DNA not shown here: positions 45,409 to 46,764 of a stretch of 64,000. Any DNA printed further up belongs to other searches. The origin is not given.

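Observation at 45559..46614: ParA/MinD-fold protein with a crippled Walker A (TadZ/CpaE-like pseudo-ATPase) next to the pilin-like genes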

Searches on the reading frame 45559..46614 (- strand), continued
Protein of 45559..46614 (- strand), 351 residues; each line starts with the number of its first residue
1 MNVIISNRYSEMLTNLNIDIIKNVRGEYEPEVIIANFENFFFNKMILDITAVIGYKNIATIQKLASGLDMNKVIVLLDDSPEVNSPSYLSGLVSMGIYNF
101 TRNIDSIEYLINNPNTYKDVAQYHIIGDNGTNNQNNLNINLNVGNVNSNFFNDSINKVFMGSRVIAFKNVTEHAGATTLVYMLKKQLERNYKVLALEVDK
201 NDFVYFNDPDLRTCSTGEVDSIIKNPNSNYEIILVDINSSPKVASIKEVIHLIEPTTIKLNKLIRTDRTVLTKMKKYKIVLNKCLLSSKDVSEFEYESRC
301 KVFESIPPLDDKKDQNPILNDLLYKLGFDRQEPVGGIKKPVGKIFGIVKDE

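Call 34: find_related_loci(query=A1, collection=genome_contigs, flank=10000)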
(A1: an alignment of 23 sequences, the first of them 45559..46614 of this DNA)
Query A1 (351 aa) in genome_contigs; peptide patterns used: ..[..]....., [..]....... (x = any residue, [..] = any of these).
600 stretches matched a pattern (row limit reached: there are more); 567 encode a relative of the query (tblastn E <= 1e-3); the best 80 are kept; 80 distinct loci.
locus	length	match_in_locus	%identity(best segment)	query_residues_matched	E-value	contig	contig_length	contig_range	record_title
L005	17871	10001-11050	96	1-351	0e+0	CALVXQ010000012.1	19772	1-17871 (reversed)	MAG: uncultured Bacilli bacterium isolate BRZ_LM__bin26 genome assembly, contig: BRZ_LM__NODE_3748_length_19772_cov_8.36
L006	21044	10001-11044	77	1-351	0e+0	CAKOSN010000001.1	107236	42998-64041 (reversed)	MAG: uncultured Bacilli bacterium isolate REFINED_METABAT215_TOP10_CONTIGS_1500_ASSEMBLY_K77_MERGED__Hadza_PheChl_Fiber-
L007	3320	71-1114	77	1-351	0e+0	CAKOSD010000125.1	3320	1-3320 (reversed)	MAG: uncultured Bacilli bacterium isolate REFINED_METABAT215_TOP10_CONTIGS_1500_ASSEMBLY_K77_MERGED__Hadza_MoBio_C-REDO_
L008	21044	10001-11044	78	1-351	0e+0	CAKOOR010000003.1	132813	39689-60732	MAG: uncultured Bacilli bacterium isolate REFINED_METABAT215_TOP10_CONTIGS_1500_ASSEMBLY_K77_MERGED__Hadza_PheChl_Fiber-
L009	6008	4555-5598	77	1-351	0e+0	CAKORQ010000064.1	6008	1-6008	MAG: uncultured Bacilli bacterium isolate REFINED_METABAT215_TOP10_CONTIGS_1500_ASSEMBLY_K77_MERGED__Hadza_MoBio_hadza-I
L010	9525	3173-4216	76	1-351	2e-179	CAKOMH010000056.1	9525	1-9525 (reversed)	MAG: uncultured Bacilli bacterium isolate REFINED_METABAT215_TOP10_CONTIGS_1500_ASSEMBLY_K77_MERGED__Hadza_MoBio_hadza-I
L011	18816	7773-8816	76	1-351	7e-179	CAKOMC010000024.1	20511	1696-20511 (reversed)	MAG: uncultured Bacilli bacterium isolate REFINED_METABAT215_TOP10_CONTIGS_1500_ASSEMBLY_K77_MERGED__Hadza_PheChl_Fiber-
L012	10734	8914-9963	77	1-351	2e-177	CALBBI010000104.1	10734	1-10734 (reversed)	MAG TPA_asm: uncultured Firmicutes bacterium isolate SRR1761718_bin.24_CONCOCT_v1.1_MAG genome assembly, contig: ERZ1756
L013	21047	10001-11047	69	1-351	3e-162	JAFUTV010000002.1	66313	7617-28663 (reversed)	MAG: Bacilli bacterium isolate RGIG4820 Roe_deer_Reticulum.Co__c5656, whole genome shotgun sequence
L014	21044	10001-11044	77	1-351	0e+0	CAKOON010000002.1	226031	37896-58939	MAG: uncultured Bacilli bacterium isolate REFINED_METABAT215_TOP10_CONTIGS_1500_ASSEMBLY_K77_MERGED__Hadza_MoBio_hadza-A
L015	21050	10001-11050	68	1-351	1e-159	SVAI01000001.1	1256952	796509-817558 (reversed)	MAG: Bacillota bacterium isolate SIG198 NODE_2_length_1256952_cov_122.863792, whole genome shotgun sequence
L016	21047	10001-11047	69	1-351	1e-152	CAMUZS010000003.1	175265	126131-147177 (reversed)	MAG TPA_asm: uncultured Tenericutes bacterium isolate SRR8387716_bin.15_metaWRAP_v1.3_MAG genome assembly, contig: ERZ14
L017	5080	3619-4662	63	1-350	5e-143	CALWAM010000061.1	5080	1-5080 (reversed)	MAG: uncultured Bacilli bacterium isolate BRZ_GD__bin104 genome assembly, contig: BRZ_GD__NODE_19687_length_5080_cov_4.2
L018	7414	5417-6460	63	1-350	3e-141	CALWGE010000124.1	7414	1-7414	MAG: uncultured Merdimonas sp. isolate BRZ_AC__bin35 genome assembly, contig: BRZ_AC__NODE_9279_length_7414_cov_3.049066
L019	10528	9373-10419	62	1-351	1e-137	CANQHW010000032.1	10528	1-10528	MAG: uncultured Bacilli bacterium isolate Lapin-028__bin45 genome assembly, contig: Lapin-028__NODE_7112_length_10528_co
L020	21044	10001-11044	59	1-351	6e-131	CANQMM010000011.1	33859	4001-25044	MAG: uncultured Bacilli bacterium isolate Lapin-013__bin24 genome assembly, contig: Lapin-013__NODE_787_length_33859_cov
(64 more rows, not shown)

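Call 36: search_protein_families(library=pfam, proteins=[L001:3444-3959:+, L001:3975-4772:+, L001:4810-6438:+, L001:6454-7347:+, L001:7350-8138:+, L001:8204-8506:+, L001:8534-8767:+, L001:8776-9318:+, L001:9331-9981:+, L001:10001-11077:+], max_evalue=1)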
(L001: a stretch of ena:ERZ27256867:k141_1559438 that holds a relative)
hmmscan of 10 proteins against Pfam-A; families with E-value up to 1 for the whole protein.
L001:3444-3959:+ (171 aa): 2 families
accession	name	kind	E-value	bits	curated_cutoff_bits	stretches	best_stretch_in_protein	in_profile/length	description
PF17424.7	DUF5411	-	1e-52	178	30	1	1-142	1-132/134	Family of unknown function (DUF5411)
PF23600.1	DUF7139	-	0.047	13.7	30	1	3-43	19-61/150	Domain of unknown function (DUF7139)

L001:3975-4772:+ (265 aa): 2 families
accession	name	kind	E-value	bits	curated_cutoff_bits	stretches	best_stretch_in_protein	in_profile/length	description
PF16976.10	RcpC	-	0.00063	20.1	28.8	1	123-206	6-95/114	Flp pilus assembly protein RcpC/CpaB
PF21024.2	Peptidase_A3B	-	0.034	15.4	28.2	1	58-109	6-57/95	Peptidase A3B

L001:4810-6438:+ (542 aa): 23 families
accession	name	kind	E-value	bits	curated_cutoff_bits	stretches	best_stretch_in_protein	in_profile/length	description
PF00437.27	T2SSE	-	1.5e-25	90.1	24.9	1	103-272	108-272/370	Type II/IV secretion system protein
PF20720.3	nSTAND3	-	0.0018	18.5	27.2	1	123-177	1-56/155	Novel STAND NTPase 3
PF07724.20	AAA_2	-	0.0044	17.5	27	1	141-215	5-78/166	AAA domain (Cdc48 subfamily)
PF00005.33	ABC_tran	-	0.0047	18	25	1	142-175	14-47/137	ABC transporter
PF06414.18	Zeta_toxin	-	0.005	16.7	22.3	1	142-186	19-60/199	Zeta toxin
PF14532.12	Sigma54_activ_2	-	0.012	16.3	25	1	130-178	12-60/138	Sigma-54 interaction domain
PF02492.25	cobW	-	0.012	15.7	20.7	1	142-184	3-46/180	CobW/HypB/UreG, nucleotide-binding domain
PF02367.23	TsaE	-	0.02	15.3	26.6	1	125-171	7-53/128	Threonylcarbamoyl adenosine biosynthesis protein TsaE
PF13191.12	AAA_16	-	0.022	15.7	32.6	1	140-179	25-63/167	AAA ATPase domain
PF12775.13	AAA_7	-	0.025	14.6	25.8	1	126-168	20-62/181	P-loop containing dynein motor region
PF13401.12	AAA_22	-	0.026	15.3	27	1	142-171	8-38/130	AAA domain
PF00158.32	Sigma54_activat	-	0.037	14.2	20.2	1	121-169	4-53/168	Sigma-54 interaction domain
PF03266.21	NTPase_1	-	0.057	13.7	23.9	1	141-167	1-27/168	NTPase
PF01580.24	FtsK_SpoIIIE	-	0.06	13.2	24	1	131-159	39-59/221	FtsK/SpoIIIE family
PF13238.12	AAA_18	-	0.071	14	29.4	1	142-178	1-37/128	AAA domain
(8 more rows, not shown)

L001:6454-7347:+ (297 aa): 1 family
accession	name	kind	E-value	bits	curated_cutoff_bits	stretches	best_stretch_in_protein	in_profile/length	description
PF18181.6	SLATT_1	-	0.0086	16.6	26.3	1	65-118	32-85/122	SMODS and SLOG-associating 2TM effector domain 1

L001:7350-8138:+ (262 aa): 6 families
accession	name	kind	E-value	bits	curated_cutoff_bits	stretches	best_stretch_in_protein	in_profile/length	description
PF20990.2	DUF2207_C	-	0.0051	17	33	1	197-258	94-155/247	Predicted membrane protein (DUF2207) C-terminal domain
PF23984.1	DUF7307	-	0.025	14.9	27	1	22-126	64-114/129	Pam3 gp33-like protein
PF23864.1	DUF7222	-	0.095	13.4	27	1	92-129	26-63/108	Domain of unknown function (DUF7222)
PF20185.3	DUF6548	-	0.26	11.6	27.3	0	201-255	102-159/164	Family of unknown function (DUF6548)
PF10661.14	EssA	-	0.42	10.9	24.1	1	201-257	82-139/147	WXG100 protein secretion system (Wss), protein EssA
PF19762.4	DUF6249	-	0.98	9.8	33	1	200-255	23-76/104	Domain of unknown function (DUF6249)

L001:8204-8506:+ (100 aa): 2 families
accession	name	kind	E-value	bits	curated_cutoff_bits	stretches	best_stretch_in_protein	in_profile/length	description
PF07509.16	DUF1523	-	0.08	12.8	23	1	11-76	5-72/176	Protein of unknown function (DUF1523)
PF07790.16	Pilin_N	-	0.1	13.9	25.2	1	6-74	8-73/78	Archaeal Type IV pilin, N-terminal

L001:8534-8767:+ (77 aa): 2 families
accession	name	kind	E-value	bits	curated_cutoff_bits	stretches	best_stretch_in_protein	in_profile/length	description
PF08294.17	TIM21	-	0.081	13.3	24.1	1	2-47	3-47/145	TIM21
PF19483.4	DUF6019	-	0.11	13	23.6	1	16-39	11-33/63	Family of unknown function (DUF6019)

L001:8776-9318:+ (180 aa): 0 families

L001:9331-9981:+ (216 aa): 2 families
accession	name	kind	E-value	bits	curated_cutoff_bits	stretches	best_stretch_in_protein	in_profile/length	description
PF18522.7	DUF5620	-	0.031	15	25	1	65-146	21-85/120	Domain of unknown function (DUF5620)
PF13786.12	DUF4179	-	0.049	14.5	30.1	1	10-72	16-77/94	Domain of unknown function (DUF4179)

L001:10001-11077:+ (358 aa): 1 family
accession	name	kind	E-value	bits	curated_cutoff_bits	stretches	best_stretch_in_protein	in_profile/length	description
PF22674.2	C2185-like_N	-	0.14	13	27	0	238-292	2-55/91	C2185-like, N-terminal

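Call 37: search_protein_families(library=ncbifam, proteins=[L001:3444-3959:+, L001:3975-4772:+, L001:4810-6438:+, L001:6454-7347:+, L001:7350-8138:+, L001:8204-8506:+, L001:8534-8767:+, L001:8776-9318:+, L001:9331-9981:+, L001:10001-11077:+], max_evalue=1)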
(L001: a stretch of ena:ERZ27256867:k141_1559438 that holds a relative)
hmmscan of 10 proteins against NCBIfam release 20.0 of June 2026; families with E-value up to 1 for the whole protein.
L001:3444-3959:+ (171 aa): 1 family
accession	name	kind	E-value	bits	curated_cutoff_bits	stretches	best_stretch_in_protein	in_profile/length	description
NF053819.1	EF0750_LPXTG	subfamily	0.15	12.6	47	0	76-105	25-55/105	EF2685/EF0750 family sortase-dependent surface protein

L001:3975-4772:+ (265 aa): 1 family
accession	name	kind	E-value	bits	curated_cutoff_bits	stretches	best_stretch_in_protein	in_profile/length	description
TIGR03177.1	pilus_cpaB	equivalog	2.6e-08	33.4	71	1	19-237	4-225/262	Flp pilus assembly protein CpaB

L001:4810-6438:+ (542 aa): 32 families (the best 25 are shown)
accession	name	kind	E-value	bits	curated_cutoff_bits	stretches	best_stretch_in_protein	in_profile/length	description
TIGR02788.1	VirB11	equivalog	3e-31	108.6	249.95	2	114-276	119-288/308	P-type DNA transfer ATPase VirB11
TIGR03819.1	heli_sec_ATPase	hypoth_equivalog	1.6e-30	106.5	373.15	1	11-258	51-300/340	TadA family conjugal transfer-associated ATPase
TIGR02782.1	TrbB_P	equivalog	7.2e-27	94.5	304.55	1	15-303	14-296/303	P-type conjugative transfer ATPase TrbB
NF041000.1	ATPase_ComGA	equivalog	6.2e-21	74.6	300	1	111-273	98-260/267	competence type IV pilus ATPase ComGA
NF058587.1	archaellum_moto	equivalog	2.6e-20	72.7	550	1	10-252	145-390/527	archaellum flagellar ATPase motor FlaI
NF010425.0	PRK13851.1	equivalog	6.9e-20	71.2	461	1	111-263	134-288/344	type IV secretion system protein VirB11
NF010475.0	PRK13900.1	equivalog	1.9e-16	60.1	389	1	114-249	135-273/333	type IV secretion system ATPase VirB11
NF010469.0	PRK13894.1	subfamily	3e-16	59.7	508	1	13-303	24-310/320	conjugal transfer ATPase TrbB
TIGR01420.1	pilT_fam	subfamily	2.2e-15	56.8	319.1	1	140-258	123-242/343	PilT/PilU family type 4a pilus ATPase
TIGR02533.1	type_II_gspE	equivalog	1.4e-14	53.7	630.25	1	109-256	218-357/486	type II secretion system ATPase GspE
NF010407.0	PRK13833.1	subfamily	1.1e-13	51.3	499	1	19-263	26-268/323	conjugal transfer protein TrbB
TIGR02538.1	type_IV_pilB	equivalog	1.3e-12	47.2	675.65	1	137-256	314-430/564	type IV-A pilus assembly ATPase PilB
NF053534.1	T4PilAsmATPsTfpB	equivalog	1.7e-12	46.6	850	1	139-258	336-452/584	type IV pilus assembly ATPase TfpB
TIGR02525.1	plasmid_TraJ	equivalog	4.1e-12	45.7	368.3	1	141-250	151-264/372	plasmid transfer ATPase TraJ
NF007755.0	PRK10436.1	equivalog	1.6e-11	43.6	617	1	129-256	209-333/465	type II secretion system protein GspE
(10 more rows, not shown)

L001:6454-7347:+ (297 aa): 0 families

L001:7350-8138:+ (262 aa): 2 families
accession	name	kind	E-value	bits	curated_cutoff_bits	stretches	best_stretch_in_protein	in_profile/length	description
NF003975.0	PRK05467.1-4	equivalog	0.011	15.1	180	1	162-225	144-207/226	Fe2+-dependent dioxygenase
NF038055.1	T3SS_SctB_pilot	subfamily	0.058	12.8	37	1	179-225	80-127/313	type III secretion system translocon subunit SctB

L001:8204-8506:+ (100 aa): 0 families

L001:8534-8767:+ (77 aa): 1 family
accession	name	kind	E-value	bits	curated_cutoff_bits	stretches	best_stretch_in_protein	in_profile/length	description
TIGR01998.1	PTS-II-BC-nag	equivalog_domain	0.075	11.7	553.2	1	13-51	148-186/475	N-acetylglucosamine-specific PTS transporter subunit IIBC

L001:8776-9318:+ (180 aa): 1 family
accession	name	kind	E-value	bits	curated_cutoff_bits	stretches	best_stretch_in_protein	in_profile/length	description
TIGR02136.1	ptsS_2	subfamily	0.18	11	206.6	1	48-110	196-259/295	phosphate ABC transporter substrate-binding protein PstS family protein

L001:9331-9981:+ (216 aa): 1 family
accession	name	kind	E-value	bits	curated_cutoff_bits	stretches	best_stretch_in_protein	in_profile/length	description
NF006014.0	PRK08153.1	equivalog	0.058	12.3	510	1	48-104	91-146/370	pyridoxal phosphate-dependent aminotransferase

L001:10001-11077:+ (358 aa): 0 families

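Call 43: search_dna_similar(query=L001:4810-6438:+, collection=plasmids, mode=protein, max_rows=25, max_evalue=1e-8)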
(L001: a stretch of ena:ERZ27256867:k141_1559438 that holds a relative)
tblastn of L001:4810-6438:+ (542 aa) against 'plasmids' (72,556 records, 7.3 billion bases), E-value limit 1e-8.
Records with a match: 2321; places in all: 2490; records where one place covers at least 80% of the query: 0.
Best place of each record, by identity: <60% 2321.
By first word of the organism name: Bacillus 545; Rhizobium 241; Campylobacter 216; Ralstonia 134; Klebsiella 117; Sinorhizobium 95; Xanthomonas 84; Agrobacterium 82; Pseudomonas 73; Enterobacter 71; and 132 more.
By predicted mobility (MOB-suite, as given by PLSDB): conjugative 1357; non-mobilizable 620; mobilizable 344.
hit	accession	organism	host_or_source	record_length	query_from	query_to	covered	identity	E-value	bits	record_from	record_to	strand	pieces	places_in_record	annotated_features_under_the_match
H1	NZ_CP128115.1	Bacillus halotolerans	bacterial isolate,rhizosphere soil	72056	12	308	55%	34.0%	2e-33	143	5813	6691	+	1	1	ATPase, T2SS/T4P/T4SS family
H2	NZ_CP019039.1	Bacillus velezensis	cell culture,rice paddy soil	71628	13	308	55%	33.8%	2e-33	143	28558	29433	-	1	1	CpaF/VirB11 family protein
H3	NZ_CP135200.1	Bacillus velezensis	Ipomoea batatas,Sweet potato root,root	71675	13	308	55%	33.8%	2e-33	143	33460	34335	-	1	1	CpaF/VirB11 family protein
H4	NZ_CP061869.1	Priestia koreensis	cell culture,tobacco leaf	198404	12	323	58%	31.9%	4e-38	157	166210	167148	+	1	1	CpaF/VirB11 family protein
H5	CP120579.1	Bacillus subtilis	cell culture,Kantong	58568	12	308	55%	33.0%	1e-32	140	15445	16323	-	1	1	ATPase, T2SS/T4P/T4SS family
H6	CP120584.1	Bacillus subtilis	cell culture,Kantong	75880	12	308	55%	33.0%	1e-32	140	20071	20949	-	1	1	ATPase, T2SS/T4P/T4SS family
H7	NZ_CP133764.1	Peribacillus sp. R9-11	sediment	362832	13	308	55%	32.9%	4e-28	127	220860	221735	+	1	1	CpaF/VirB11 family protein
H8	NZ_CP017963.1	Virgibacillus halodenitrificans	cell culture,Solid waste landfill sample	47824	13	308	55%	32.5%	5e-29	130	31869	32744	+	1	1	CpaF/VirB11 family protein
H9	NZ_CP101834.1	Bacillus pumilus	cell culture,soil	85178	1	334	62%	28.6%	1e-19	100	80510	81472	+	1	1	ATPase, T2SS/T4P/T4SS family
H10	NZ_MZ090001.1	Listeria monocytogenes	-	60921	12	325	58%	30.1%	2e-24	115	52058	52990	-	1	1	CpaF/VirB11 family protein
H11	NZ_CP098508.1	Listeria monocytogenes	Homo sapiens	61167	12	325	58%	30.1%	2e-24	115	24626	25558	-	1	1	CpaF/VirB11 family protein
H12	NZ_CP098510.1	Listeria monocytogenes 6179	-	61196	12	325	58%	30.1%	2e-24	115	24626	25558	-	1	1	CpaF/VirB11 family protein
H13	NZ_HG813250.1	Listeria monocytogenes 6179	-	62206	12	325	58%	30.1%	2e-24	115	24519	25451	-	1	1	CpaF/VirB11 family protein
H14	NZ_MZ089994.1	Listeria monocytogenes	-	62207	12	325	58%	30.1%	2e-24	115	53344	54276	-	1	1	CpaF/VirB11 family protein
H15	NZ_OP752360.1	Listeria monocytogenes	-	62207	12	325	58%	30.1%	2e-24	115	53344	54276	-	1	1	CpaF/VirB11 family protein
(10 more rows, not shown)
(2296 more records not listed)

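Call 44: get_annotated_region(hit=H1, flank=12000)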
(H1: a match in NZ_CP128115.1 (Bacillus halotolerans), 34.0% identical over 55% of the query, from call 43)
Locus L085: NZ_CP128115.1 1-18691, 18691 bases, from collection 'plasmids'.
description: Bacillus halotolerans strain KF17 plasmid unnamed, complete sequence
organism: Bacillus halotolerans (NCBI taxid 260554)
taxonomy: Bacteria; Bacillota; Bacilli; Bacillales; Bacillaceae; Bacillus; Bacillus halotolerans
host: -; source: bacterial isolate,rhizosphere soil; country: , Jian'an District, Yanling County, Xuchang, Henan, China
typing (MOB-suite, as given by PLSDB): non-mobilizable
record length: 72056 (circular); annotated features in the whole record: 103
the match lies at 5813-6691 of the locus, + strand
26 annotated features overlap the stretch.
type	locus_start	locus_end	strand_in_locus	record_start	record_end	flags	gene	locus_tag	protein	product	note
CDS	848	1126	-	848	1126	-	-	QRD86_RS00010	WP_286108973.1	hypothetical protein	-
CDS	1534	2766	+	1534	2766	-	-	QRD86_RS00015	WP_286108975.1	hypothetical protein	-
CDS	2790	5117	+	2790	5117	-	-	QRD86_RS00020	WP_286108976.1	thioester domain-containing protein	-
CDS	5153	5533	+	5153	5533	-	-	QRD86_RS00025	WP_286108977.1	hypothetical protein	-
CDS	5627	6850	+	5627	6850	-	-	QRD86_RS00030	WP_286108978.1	ATPase, T2SS/T4P/T4SS family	-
CDS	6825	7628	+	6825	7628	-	-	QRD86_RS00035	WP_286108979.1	hypothetical protein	-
CDS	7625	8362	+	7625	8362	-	-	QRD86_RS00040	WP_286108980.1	hypothetical protein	-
CDS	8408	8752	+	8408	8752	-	-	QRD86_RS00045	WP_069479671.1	hypothetical protein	-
CDS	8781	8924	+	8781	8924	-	-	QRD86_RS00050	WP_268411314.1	hypothetical protein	-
CDS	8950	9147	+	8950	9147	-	-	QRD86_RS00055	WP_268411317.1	hypothetical protein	-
CDS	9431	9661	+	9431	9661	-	-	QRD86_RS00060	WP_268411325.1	hypothetical protein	-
CDS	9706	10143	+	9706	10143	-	-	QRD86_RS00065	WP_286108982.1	hypothetical protein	-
CDS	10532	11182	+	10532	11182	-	-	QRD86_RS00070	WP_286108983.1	hypothetical protein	-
CDS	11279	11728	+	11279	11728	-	-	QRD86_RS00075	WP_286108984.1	hypothetical protein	-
CDS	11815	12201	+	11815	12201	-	-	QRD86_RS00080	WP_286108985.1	hypothetical protein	-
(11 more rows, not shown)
